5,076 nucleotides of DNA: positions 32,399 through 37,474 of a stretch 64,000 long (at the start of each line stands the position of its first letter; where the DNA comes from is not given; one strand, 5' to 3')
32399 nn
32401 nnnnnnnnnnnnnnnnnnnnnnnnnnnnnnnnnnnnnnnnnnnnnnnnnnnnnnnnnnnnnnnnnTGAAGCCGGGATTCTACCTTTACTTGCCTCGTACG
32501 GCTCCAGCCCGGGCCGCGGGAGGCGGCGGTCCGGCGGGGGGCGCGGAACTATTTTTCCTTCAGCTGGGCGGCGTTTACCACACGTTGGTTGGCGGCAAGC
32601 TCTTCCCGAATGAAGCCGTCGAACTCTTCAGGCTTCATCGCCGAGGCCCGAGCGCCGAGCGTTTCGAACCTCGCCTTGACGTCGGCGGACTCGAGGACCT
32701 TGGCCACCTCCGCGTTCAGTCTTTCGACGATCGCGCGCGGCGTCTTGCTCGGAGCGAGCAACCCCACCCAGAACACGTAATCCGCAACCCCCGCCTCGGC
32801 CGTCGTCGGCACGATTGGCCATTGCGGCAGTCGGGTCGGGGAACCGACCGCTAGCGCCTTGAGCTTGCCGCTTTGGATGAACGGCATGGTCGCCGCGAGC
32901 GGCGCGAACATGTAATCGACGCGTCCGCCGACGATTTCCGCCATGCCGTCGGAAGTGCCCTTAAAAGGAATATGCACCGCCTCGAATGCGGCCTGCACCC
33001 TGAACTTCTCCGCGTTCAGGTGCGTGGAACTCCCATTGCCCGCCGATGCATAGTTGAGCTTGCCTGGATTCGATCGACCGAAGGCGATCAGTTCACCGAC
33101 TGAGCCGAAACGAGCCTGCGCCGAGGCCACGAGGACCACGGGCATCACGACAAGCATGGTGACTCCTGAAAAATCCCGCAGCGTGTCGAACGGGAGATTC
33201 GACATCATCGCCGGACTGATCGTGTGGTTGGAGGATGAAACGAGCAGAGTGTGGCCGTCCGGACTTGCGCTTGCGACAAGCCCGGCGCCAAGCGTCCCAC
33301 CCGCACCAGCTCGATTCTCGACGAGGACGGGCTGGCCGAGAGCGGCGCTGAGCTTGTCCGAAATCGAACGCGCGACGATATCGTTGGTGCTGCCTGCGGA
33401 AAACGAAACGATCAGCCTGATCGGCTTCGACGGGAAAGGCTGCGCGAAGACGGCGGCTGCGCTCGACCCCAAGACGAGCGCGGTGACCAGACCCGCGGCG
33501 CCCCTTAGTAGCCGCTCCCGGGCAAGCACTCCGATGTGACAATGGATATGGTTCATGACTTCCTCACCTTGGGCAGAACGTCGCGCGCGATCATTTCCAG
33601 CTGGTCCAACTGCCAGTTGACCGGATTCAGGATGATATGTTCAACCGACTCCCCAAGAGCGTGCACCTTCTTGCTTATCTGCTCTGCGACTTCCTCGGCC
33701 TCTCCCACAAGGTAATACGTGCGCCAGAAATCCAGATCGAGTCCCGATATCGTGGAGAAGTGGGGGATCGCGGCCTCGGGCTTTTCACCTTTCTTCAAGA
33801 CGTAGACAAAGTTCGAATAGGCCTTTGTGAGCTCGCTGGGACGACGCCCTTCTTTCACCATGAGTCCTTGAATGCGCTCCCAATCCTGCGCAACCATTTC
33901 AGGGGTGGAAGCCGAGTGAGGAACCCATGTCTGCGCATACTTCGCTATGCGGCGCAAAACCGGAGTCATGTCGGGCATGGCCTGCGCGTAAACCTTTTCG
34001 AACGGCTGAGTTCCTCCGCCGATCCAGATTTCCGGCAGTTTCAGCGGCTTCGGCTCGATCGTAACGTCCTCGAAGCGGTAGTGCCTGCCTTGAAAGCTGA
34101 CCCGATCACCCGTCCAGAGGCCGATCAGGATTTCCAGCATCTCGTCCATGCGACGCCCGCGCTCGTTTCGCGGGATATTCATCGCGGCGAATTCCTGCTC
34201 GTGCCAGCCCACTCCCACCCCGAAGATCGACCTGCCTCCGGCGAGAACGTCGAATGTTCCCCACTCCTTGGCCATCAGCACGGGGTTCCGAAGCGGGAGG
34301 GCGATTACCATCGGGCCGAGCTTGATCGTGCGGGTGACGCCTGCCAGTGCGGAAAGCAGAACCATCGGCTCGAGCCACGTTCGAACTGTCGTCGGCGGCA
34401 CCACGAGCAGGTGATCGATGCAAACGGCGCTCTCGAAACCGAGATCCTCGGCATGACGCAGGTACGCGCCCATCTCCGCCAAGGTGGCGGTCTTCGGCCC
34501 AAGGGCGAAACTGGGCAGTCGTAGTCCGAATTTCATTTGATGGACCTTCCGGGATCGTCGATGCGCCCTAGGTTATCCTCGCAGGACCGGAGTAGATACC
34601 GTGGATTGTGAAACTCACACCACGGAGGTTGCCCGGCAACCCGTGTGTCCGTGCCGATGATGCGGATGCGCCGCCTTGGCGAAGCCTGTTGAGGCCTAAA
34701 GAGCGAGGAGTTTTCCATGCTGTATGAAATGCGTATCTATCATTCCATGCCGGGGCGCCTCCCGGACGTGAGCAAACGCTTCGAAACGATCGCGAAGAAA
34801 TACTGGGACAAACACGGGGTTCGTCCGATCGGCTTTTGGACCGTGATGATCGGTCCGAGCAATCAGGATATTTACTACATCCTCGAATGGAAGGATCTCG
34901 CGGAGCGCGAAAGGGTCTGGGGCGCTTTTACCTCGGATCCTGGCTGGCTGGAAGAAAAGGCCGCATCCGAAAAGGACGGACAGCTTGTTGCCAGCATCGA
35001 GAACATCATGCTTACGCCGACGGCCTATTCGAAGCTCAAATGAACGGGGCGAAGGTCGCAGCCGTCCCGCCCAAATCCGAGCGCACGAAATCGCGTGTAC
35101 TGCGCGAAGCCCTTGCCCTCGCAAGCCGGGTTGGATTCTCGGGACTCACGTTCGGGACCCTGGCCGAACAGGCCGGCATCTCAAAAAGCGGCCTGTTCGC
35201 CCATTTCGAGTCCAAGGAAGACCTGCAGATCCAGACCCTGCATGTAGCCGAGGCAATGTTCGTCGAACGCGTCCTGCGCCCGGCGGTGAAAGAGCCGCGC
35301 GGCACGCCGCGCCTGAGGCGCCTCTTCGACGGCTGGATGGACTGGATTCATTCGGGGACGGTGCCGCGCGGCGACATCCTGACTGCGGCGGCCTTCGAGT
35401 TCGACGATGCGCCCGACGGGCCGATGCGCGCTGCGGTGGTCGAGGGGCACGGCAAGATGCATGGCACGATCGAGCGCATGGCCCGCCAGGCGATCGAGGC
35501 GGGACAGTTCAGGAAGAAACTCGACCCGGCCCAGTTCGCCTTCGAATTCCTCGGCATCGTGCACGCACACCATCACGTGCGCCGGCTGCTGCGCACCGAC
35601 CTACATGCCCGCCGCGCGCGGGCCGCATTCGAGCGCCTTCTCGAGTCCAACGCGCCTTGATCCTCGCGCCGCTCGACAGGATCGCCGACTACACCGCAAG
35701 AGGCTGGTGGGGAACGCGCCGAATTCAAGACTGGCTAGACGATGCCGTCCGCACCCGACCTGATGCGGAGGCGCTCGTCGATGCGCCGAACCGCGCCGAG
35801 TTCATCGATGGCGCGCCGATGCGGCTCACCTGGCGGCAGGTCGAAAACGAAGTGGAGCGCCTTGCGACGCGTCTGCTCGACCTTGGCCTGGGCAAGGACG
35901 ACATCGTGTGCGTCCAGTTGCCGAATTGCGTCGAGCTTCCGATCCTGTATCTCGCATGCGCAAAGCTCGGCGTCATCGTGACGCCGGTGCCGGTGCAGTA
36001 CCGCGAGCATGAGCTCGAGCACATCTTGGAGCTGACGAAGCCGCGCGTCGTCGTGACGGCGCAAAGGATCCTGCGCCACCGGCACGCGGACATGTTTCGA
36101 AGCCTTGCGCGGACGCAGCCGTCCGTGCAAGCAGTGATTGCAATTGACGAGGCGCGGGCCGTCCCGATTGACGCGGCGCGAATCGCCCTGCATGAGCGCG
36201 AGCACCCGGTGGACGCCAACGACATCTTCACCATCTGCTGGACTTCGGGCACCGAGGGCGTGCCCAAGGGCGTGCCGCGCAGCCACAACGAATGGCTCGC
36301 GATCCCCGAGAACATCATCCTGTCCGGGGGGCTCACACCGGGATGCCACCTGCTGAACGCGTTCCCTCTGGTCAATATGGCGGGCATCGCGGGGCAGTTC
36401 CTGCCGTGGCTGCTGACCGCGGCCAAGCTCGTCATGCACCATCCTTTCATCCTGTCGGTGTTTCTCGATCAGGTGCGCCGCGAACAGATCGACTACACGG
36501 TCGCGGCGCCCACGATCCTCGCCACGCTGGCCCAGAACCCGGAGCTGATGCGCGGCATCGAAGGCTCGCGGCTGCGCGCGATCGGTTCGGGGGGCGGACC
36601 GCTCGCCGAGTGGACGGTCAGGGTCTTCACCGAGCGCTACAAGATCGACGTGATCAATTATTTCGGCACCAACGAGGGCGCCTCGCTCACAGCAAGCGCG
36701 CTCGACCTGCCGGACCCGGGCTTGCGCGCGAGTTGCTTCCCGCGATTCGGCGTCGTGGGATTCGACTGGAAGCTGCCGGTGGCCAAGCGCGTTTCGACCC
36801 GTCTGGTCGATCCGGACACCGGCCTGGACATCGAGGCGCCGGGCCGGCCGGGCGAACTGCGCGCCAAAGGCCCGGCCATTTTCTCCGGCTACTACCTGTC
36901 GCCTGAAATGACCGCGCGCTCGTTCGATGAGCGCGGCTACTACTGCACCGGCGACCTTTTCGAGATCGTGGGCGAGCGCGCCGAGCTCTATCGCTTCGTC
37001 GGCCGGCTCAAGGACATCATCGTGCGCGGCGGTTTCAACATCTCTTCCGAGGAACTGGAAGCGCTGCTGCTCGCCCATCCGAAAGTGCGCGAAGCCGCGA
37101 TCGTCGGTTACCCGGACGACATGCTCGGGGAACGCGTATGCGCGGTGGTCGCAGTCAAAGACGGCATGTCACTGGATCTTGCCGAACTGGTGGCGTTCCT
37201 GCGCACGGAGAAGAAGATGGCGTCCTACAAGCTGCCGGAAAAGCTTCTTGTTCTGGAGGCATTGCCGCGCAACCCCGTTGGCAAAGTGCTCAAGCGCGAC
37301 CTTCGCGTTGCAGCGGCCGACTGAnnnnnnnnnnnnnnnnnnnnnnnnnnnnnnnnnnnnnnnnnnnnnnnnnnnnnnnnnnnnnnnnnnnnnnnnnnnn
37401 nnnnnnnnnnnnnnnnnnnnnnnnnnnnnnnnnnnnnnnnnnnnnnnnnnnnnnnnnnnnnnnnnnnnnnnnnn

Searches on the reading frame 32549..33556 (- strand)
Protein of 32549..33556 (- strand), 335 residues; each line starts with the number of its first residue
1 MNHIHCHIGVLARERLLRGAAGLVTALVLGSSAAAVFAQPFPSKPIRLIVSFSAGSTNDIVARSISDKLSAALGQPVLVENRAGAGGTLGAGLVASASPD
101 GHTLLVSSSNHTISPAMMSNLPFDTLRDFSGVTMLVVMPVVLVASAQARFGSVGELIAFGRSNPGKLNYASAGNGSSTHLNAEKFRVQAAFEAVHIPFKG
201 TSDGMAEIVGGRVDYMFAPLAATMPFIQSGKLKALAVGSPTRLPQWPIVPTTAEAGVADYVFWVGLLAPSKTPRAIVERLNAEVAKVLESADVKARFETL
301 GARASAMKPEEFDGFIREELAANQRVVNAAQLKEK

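Call 88: search_protein_families(library=pfam, proteins=[window:32549-33556:-], max_evalue=0.01)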
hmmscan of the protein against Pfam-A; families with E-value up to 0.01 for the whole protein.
window:32549-33556:- (335 aa): 1 family
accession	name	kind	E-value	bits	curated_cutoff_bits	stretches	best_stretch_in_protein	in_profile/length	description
PF03401.19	TctC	-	4e-70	236.9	27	1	61-330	1-272/274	Tripartite tricarboxylate transporter family receptor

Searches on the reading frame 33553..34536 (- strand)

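Call 88: search_protein_families(library=pfam, proteins=[window:33553-34536:-], max_evalue=0.01)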
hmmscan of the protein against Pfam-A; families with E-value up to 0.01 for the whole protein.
window:33553-34536:- (327 aa): 1 family
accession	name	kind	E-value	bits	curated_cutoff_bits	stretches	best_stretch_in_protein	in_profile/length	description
PF00296.26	Bac_luciferase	-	9.5e-48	163.6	27.9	1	1-257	1-241/314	Luciferase-like monooxygenase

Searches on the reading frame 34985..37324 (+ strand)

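Call 88: search_protein_families(library=pfam, proteins=[window:34985-37324:+], max_evalue=0.01)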
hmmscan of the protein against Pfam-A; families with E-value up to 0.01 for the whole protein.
window:34985-37324:+ (779 aa): 2 families
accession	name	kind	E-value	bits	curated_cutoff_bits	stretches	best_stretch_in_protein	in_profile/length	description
PF00501.34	AMP-binding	-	9.5e-64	216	29.9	1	252-637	2-384/384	AMP-binding enzyme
PF13193.12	AMP-binding_C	-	4.5e-15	56.8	24.5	1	690-767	1-76/76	AMP-binding enzyme C-terminal domain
